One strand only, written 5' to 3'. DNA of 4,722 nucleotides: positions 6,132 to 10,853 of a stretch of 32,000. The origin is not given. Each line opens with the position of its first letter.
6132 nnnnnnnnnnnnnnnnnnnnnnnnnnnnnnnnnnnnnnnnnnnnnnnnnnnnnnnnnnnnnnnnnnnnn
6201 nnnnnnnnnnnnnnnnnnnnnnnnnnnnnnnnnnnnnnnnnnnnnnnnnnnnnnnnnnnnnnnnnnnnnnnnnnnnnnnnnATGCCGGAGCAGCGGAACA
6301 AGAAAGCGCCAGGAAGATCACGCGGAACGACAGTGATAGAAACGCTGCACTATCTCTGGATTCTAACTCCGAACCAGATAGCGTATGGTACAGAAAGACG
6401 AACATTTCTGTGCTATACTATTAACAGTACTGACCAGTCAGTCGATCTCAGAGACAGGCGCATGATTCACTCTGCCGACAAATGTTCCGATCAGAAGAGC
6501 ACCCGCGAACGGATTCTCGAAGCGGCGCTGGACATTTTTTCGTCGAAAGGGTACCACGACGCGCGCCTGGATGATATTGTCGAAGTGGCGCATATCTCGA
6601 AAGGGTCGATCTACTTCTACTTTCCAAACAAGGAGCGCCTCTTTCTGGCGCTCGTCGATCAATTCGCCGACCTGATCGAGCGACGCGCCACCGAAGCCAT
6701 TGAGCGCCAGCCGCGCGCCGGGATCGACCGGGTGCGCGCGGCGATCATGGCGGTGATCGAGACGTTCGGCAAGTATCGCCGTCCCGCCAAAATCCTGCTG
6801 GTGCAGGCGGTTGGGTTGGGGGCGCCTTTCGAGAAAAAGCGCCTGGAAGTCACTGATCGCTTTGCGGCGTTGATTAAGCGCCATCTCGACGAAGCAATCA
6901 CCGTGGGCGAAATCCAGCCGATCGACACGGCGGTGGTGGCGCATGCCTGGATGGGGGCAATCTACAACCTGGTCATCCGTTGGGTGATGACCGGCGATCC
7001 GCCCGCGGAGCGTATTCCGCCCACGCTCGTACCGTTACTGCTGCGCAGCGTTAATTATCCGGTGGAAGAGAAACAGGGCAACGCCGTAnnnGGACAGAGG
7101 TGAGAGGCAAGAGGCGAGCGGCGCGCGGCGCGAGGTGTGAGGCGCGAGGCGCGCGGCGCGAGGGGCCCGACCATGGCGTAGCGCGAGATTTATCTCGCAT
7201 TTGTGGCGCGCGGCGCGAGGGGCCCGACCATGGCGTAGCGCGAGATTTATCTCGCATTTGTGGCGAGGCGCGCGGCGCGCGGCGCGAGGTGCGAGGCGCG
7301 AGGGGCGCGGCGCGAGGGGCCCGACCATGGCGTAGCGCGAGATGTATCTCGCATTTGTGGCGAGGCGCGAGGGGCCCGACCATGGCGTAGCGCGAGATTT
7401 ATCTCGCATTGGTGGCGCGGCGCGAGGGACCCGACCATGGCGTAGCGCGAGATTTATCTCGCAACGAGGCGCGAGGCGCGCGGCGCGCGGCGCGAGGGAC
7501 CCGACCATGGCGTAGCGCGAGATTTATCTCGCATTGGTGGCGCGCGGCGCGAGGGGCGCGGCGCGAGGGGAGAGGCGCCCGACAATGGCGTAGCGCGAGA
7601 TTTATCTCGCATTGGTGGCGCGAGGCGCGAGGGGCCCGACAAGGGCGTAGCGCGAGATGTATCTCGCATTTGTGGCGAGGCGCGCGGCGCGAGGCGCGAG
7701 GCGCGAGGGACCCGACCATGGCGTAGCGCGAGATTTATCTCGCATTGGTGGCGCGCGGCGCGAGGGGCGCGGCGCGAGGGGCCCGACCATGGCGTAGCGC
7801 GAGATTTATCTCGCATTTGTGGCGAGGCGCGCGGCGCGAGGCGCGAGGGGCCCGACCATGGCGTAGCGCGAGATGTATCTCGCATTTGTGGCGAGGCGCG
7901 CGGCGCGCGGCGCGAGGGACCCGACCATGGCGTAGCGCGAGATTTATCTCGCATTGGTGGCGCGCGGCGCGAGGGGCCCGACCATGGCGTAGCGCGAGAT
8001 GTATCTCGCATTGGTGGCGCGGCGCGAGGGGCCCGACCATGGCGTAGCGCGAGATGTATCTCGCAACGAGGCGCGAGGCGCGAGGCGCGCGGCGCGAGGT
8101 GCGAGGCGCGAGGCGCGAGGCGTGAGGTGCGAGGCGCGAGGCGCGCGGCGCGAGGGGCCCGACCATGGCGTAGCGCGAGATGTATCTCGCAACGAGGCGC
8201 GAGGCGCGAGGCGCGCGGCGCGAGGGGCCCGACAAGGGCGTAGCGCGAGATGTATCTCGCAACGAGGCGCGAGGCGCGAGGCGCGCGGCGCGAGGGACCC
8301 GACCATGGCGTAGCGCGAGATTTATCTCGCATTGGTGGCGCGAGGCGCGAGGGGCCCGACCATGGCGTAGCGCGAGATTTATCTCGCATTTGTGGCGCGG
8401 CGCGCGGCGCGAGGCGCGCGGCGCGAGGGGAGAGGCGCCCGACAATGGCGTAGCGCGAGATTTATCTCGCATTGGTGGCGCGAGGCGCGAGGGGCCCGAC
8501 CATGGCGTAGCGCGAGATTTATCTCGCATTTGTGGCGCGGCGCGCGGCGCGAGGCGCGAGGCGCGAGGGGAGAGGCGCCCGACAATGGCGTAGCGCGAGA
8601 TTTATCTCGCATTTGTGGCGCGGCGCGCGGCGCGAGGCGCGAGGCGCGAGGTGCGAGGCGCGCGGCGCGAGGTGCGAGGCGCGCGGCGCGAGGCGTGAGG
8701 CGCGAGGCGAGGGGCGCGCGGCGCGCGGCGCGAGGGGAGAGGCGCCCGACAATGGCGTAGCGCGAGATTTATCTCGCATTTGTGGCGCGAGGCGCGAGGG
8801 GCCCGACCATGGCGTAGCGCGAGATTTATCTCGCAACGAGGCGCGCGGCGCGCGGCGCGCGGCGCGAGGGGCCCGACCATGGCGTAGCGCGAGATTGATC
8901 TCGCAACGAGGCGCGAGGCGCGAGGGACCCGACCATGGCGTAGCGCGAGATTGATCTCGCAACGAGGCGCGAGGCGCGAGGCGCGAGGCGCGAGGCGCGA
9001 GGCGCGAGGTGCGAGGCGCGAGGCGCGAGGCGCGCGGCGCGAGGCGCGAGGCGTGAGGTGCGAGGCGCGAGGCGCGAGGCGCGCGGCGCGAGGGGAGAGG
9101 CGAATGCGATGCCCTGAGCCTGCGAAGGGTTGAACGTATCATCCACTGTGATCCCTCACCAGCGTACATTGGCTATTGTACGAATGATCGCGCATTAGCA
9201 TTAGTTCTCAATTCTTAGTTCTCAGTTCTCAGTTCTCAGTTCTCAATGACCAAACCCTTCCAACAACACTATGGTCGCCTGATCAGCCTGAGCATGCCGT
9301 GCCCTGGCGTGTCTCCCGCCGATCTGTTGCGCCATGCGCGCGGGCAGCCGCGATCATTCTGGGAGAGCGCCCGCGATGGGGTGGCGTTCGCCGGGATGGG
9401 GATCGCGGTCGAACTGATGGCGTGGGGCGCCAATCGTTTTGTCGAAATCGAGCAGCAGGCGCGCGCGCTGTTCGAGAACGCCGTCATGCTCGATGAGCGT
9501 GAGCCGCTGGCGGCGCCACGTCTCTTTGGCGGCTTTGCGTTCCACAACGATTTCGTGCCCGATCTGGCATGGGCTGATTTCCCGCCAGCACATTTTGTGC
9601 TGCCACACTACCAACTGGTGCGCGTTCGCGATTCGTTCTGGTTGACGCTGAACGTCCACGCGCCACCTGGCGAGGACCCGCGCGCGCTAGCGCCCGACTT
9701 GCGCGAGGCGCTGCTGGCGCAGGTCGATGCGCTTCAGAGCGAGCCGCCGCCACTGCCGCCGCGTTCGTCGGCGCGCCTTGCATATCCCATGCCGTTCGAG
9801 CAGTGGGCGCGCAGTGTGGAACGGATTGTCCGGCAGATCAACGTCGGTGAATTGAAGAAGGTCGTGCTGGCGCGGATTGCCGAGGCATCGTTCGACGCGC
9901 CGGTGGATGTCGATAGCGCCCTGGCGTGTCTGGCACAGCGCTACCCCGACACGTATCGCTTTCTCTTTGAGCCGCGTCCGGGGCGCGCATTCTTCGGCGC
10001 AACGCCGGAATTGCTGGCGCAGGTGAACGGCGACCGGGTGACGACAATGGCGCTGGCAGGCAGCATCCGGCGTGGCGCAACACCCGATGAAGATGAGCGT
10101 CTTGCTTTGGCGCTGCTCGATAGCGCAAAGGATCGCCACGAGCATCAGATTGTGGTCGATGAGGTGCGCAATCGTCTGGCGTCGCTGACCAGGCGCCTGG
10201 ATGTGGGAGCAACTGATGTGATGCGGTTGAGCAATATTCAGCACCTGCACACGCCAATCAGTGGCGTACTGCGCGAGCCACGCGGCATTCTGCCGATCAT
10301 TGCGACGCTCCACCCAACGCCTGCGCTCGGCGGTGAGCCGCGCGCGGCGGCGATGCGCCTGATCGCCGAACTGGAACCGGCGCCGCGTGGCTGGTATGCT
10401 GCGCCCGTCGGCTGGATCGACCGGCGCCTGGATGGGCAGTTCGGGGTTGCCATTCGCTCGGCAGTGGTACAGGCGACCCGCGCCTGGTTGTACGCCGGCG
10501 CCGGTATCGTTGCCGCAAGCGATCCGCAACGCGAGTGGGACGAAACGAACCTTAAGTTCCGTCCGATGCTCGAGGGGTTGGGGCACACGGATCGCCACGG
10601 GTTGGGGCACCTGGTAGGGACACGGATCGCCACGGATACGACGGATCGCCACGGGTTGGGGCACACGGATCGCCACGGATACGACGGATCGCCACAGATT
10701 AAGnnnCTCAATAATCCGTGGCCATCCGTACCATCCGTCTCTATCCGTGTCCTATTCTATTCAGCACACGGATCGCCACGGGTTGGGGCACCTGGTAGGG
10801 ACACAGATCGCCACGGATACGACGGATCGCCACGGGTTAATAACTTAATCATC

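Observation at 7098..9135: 2-kb hyper-expanded array: 25 same-strand hairpins nested in octamer microsatellite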

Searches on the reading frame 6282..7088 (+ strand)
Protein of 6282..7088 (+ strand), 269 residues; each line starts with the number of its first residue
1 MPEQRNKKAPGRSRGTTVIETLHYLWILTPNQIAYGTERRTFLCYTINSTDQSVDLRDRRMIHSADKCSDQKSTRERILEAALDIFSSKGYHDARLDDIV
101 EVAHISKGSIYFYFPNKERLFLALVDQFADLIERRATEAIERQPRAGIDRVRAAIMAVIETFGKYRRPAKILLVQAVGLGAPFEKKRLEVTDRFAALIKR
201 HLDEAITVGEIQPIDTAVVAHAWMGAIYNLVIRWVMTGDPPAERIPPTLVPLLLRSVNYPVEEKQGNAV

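Call 8: find_encoding_contigs(protein=window:6282-7088:+, flank=10000, max_places=10)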
Protein window:6282-7088:+ (269 aa): no gene with exactly this product is on record in the collection.

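Call 9: search_protein_families(library=pfam, proteins=[window:6282-7088:+])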
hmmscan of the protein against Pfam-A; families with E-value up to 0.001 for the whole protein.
window:6282-7088:+ (269 aa): 2 families
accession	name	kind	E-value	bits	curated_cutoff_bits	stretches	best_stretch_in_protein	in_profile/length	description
PF00440.29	TetR_N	-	1.4e-15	57.2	24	1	78-124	1-47/47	Bacterial regulatory proteins, tetR family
PF17932.6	TetR_C_24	-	1.9e-05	25.3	26.4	1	147-234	4-90/114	Tetracyclin repressor-like, C-terminal domain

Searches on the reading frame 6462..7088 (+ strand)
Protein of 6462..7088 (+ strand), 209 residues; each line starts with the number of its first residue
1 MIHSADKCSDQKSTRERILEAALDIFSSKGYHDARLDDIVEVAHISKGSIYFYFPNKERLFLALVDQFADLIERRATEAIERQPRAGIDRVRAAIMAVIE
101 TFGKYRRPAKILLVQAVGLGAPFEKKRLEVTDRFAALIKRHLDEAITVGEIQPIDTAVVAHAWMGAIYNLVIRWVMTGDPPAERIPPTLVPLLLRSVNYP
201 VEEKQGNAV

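Call 62: find_encoding_contigs(protein=window:6462-7088:+, flank=10000, max_places=10)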
Protein window:6462-7088:+ (209 aa): 3 contigs read that carry it; 2 places shown.
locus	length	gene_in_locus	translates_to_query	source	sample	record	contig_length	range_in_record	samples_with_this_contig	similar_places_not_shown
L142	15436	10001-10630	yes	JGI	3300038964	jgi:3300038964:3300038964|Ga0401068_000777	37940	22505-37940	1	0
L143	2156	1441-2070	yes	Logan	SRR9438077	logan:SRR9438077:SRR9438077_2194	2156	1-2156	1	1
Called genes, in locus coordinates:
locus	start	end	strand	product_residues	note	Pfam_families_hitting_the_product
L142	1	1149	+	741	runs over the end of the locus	PF01627:Hpt, PF02518:HATPase_c, PF01584:CheW, PF00072:Response_reg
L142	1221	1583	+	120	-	PF00072:Response_reg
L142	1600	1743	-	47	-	-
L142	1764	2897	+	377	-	PF00072:Response_reg, PF01339:CheB_methylest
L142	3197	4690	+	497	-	PF13174:TPR_6 (faint), PF25063:ARM_TT21_C (faint), PF01739:CheR, PF07719:TPR_2 (faint), PF12895:ANAPC3 (faint), PF13181:TPR_8 (faint), PF13424:TPR_12 (faint), PF13414:TPR_11 (weak), +5 more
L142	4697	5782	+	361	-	PF07228:SpoIIE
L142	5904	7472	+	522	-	PF13414:TPR_11, PF13424:TPR_12 (weak), PF13432:TPR_16, PF00515:TPR_1, PF07719:TPR_2, PF13414:TPR_11 (weak), PF13432:TPR_16 (weak), PF13414:TPR_11, +21 more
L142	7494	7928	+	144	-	PF13581:HATPase_c_2, PF02518:HATPase_c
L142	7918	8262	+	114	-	PF01740:STAS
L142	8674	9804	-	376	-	-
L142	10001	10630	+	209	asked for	PF00440:TetR_N, PF17932:TetR_C_24 (weak)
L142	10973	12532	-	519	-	-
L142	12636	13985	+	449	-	PF00425:Chorismate_bind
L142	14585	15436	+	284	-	?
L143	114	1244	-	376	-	-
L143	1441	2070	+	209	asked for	PF00440:TetR_N, PF17932:TetR_C_24 (weak)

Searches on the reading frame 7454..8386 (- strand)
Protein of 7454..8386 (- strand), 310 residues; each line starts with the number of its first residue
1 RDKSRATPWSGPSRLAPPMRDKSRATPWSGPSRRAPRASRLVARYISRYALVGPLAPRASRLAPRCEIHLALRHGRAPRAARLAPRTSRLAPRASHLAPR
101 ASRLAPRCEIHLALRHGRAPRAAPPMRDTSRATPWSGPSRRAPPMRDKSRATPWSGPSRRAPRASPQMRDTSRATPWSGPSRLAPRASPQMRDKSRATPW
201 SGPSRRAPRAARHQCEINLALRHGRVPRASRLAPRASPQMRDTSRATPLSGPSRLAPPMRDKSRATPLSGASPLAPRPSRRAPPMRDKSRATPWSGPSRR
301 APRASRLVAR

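Call 9: search_protein_families(library=pfam, proteins=[window:7454-8386:-])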
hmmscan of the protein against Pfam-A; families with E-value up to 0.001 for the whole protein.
window:7454-8386:- (310 aa): 0 families

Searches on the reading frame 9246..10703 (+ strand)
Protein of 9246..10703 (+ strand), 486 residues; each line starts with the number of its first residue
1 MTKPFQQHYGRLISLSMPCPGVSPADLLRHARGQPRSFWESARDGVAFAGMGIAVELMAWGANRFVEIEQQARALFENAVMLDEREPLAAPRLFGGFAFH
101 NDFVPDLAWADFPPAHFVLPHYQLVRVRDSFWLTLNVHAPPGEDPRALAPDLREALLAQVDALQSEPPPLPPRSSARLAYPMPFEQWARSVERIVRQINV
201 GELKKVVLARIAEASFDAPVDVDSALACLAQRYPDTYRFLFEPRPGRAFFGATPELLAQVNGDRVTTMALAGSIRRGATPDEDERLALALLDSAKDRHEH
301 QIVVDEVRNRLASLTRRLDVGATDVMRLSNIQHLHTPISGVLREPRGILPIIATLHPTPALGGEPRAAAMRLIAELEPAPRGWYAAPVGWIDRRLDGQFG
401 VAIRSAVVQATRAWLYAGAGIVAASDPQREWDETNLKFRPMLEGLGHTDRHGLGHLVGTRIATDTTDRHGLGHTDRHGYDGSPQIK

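Call 9: search_protein_families(library=pfam, proteins=[window:9246-10703:+])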
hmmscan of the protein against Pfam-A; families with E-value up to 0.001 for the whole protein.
window:9246-10703:+ (486 aa): 1 family
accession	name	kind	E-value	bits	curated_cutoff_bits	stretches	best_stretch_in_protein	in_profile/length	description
PF00425.24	Chorismate_bind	-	1.2e-79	267.9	27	1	185-437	3-257/257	chorismate binding enzyme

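Call 10: find_encoding_contigs(protein=window:9246-10703:+, flank=10000, max_places=10)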
Protein window:9246-10703:+ (486 aa): no gene with exactly this product is on record in the collection.

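Call 13: find_homologous_proteins(query=window:9246-10703:+, max_evalue=1e-30)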
Query window:9246-10703:+ (486 aa): 7916 proteins with E <= 1e-30 among 8000 candidates; the best 120 are listed.
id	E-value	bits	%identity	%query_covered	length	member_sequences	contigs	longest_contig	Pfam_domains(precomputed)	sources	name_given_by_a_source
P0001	2.9e-274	928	92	92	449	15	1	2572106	PF00425.25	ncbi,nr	ncbi:MAG: isochorismate synthase [Roseiflexaceae bacterium]|nr:isochorismate synthase [Roseiflexacea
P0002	1.8e-266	903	90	92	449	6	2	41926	PF00425.25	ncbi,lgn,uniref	ncbi:isochorismate synthase MenF [Roseiflexus sp.]|uniref:isochorismate synthase n=1 Tax=Roseiflexus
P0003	1.0e-257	874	87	92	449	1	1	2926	PF00425.25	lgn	-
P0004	6.3e-252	855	84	92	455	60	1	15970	PF00425.25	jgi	jgi:menaquinone-specific isochorismate synthase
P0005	8.5e-251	851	84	91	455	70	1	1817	PF00425.25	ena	-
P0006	1.3e-247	841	84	91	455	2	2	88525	PF00425.25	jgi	jgi:menaquinone-specific isochorismate synthase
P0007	7.7e-242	821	81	92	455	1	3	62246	PF00425.25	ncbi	ncbi:MAG: isochorismate synthase [Roseiflexus sp.]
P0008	5.2e-241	819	82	91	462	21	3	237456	PF00425.25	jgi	jgi:menaquinone-specific isochorismate synthase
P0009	7.5e-238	808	80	92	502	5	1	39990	PF00425.25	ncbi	-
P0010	1.4e-231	788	79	92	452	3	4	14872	PF00425.25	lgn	-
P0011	9.0e-207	706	72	92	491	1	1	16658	PF00425.25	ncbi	-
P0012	1.4e-200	685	70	92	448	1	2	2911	PF00425.25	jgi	jgi:menaquinone-specific isochorismate synthase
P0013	2.7e-199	681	71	91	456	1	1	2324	PF00425.25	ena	-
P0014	7.5e-199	680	69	92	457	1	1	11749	PF00425.25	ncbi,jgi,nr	ncbi:MAG: isochorismate synthase [Chloroflexaceae bacterium]|jgi:menaquinone-specific isochorismate 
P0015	1.7e-189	649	68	91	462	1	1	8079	PF00425.25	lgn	-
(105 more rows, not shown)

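Call 14: find_encoding_contigs(protein=P0001, flank=10000, max_places=4)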
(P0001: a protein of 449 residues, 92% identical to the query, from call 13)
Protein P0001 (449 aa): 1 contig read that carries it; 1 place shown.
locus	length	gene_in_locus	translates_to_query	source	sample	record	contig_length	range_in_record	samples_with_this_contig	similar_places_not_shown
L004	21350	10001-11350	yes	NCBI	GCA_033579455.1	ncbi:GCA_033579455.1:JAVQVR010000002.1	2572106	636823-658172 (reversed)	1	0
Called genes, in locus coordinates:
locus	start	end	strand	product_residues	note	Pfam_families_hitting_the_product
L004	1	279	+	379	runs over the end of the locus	PF00072:Response_reg, PF01339:CheB_methylest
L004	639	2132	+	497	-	PF13174:TPR_6 (faint), PF13424:TPR_12 (faint), PF13428:TPR_14 (faint), PF01739:CheR, PF25063:ARM_TT21_C (weak), PF00515:TPR_1 (weak), PF07719:TPR_2 (weak), PF13414:TPR_11, +7 more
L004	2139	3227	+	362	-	PF07228:SpoIIE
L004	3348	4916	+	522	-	PF13414:TPR_11, PF13424:TPR_12 (weak), PF13432:TPR_16, PF00515:TPR_1, PF07719:TPR_2, PF13414:TPR_11 (weak), PF13432:TPR_16 (weak), PF13414:TPR_11, +19 more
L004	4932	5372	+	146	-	PF13581:HATPase_c_2, PF02518:HATPase_c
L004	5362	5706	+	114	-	PF01740:STAS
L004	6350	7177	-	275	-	-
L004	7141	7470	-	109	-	-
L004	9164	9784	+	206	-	PF00440:TetR_N, PF17932:TetR_C_24 (weak)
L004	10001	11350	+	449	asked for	PF00425:Chorismate_bind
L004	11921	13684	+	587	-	PF02776:TPP_enzyme_N, PF16582:TPP_enzyme_M_2, PF02775:TPP_enzyme_C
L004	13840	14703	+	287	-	PF00378:ECH_1, PF16113:ECH_2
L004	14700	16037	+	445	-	PF00501:AMP-binding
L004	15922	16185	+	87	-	PF13193:AMP-binding_C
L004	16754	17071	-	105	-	-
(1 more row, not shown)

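Call 15: find_encoding_contigs(protein=P0002, flank=10000, max_places=4)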
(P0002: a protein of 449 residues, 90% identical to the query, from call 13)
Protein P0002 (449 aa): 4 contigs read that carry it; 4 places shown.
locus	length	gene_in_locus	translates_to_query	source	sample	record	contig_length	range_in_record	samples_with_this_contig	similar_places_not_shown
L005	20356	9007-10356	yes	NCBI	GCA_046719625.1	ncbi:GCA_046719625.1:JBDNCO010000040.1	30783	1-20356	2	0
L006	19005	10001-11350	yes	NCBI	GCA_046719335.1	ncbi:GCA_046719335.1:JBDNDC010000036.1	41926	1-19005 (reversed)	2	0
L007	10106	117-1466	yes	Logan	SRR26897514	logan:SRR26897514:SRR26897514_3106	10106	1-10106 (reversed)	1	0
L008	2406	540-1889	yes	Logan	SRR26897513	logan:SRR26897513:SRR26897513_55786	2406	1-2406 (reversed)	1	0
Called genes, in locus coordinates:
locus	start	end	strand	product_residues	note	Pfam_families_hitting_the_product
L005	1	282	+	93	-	PF00072:Response_reg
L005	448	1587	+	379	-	PF00072:Response_reg, PF01339:CheB_methylest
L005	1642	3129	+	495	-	PF13174:TPR_6 (faint), PF13428:TPR_14 (faint), PF01739:CheR, PF25063:ARM_TT21_C (weak), PF13424:TPR_12 (weak), PF00515:TPR_1 (weak), PF13414:TPR_11 (weak), PF13432:TPR_16 (weak), +5 more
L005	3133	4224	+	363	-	PF07228:SpoIIE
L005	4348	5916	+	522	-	PF13414:TPR_11, PF13424:TPR_12 (weak), PF13432:TPR_16, PF00515:TPR_1, PF07719:TPR_2, PF13414:TPR_11 (weak), PF13432:TPR_16 (weak), PF13414:TPR_11, +20 more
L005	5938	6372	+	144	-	PF13581:HATPase_c_2, PF02518:HATPase_c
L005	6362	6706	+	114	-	PF01740:STAS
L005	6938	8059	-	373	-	-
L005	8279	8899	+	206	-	PF00440:TetR_N, PF17932:TetR_C_24 (weak)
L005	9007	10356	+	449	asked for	PF00425:Chorismate_bind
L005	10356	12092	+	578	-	PF02776:TPP_enzyme_N, PF16582:TPP_enzyme_M_2, PF02775:TPP_enzyme_C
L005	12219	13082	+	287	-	PF00378:ECH_1, PF16113:ECH_2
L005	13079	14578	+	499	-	PF00501:AMP-binding, PF13193:AMP-binding_C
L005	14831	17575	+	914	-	PF00933:Glyco_hydro_3, PF01915:Glyco_hydro_3_C, PF07691:PA14, PF14310:Fn3-like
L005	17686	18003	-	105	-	-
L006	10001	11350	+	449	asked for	PF00425:Chorismate_bind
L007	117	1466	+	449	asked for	PF00425:Chorismate_bind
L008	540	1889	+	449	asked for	PF00425:Chorismate_bind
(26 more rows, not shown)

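Call 16: find_encoding_contigs(protein=P0008, flank=10000, max_places=4)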
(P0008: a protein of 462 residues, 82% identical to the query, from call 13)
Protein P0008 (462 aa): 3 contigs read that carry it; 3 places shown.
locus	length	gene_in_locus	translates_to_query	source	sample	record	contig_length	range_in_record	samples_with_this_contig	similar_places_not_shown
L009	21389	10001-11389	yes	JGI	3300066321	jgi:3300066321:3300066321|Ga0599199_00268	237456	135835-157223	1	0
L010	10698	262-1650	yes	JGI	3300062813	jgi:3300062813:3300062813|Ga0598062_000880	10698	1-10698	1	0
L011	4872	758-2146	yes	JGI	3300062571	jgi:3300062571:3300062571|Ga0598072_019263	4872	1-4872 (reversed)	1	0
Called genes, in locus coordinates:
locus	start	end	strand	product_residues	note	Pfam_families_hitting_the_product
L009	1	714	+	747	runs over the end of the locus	PF01627:Hpt, PF02518:HATPase_c, PF01584:CheW, PF00072:Response_reg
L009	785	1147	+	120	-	PF00072:Response_reg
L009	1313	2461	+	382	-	PF00072:Response_reg, PF01339:CheB_methylest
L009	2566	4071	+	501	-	PF13174:TPR_6 (faint), PF13424:TPR_12 (faint), PF13428:TPR_14 (faint), PF14559:TPR_19 (faint), PF01739:CheR, PF21545:T7SS_EccA1_N (weak), PF25063:ARM_TT21_C (weak), PF13432:TPR_16, +6 more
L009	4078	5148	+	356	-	PF07228:SpoIIE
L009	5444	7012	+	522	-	PF13414:TPR_11, PF13424:TPR_12 (weak), PF13432:TPR_16, PF00515:TPR_1, PF07719:TPR_2, PF13414:TPR_11 (weak), PF13432:TPR_16 (weak), PF13414:TPR_11, +18 more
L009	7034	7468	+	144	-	PF13581:HATPase_c_2, PF02518:HATPase_c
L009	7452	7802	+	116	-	PF01740:STAS (weak), PF13466:STAS_2 (weak)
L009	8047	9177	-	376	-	-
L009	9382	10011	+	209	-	PF00440:TetR_N, PF17932:TetR_C_24 (weak)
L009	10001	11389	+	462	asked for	PF00425:Chorismate_bind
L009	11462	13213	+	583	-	PF02776:TPP_enzyme_N, PF16582:TPP_enzyme_M_2, PF02775:TPP_enzyme_C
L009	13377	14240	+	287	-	PF00378:ECH_1, PF16113:ECH_2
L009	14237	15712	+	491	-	PF00501:AMP-binding, PF13193:AMP-binding_C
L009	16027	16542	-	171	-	PF12158:DUF3592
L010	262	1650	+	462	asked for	PF00425:Chorismate_bind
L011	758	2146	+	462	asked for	PF00425:Chorismate_bind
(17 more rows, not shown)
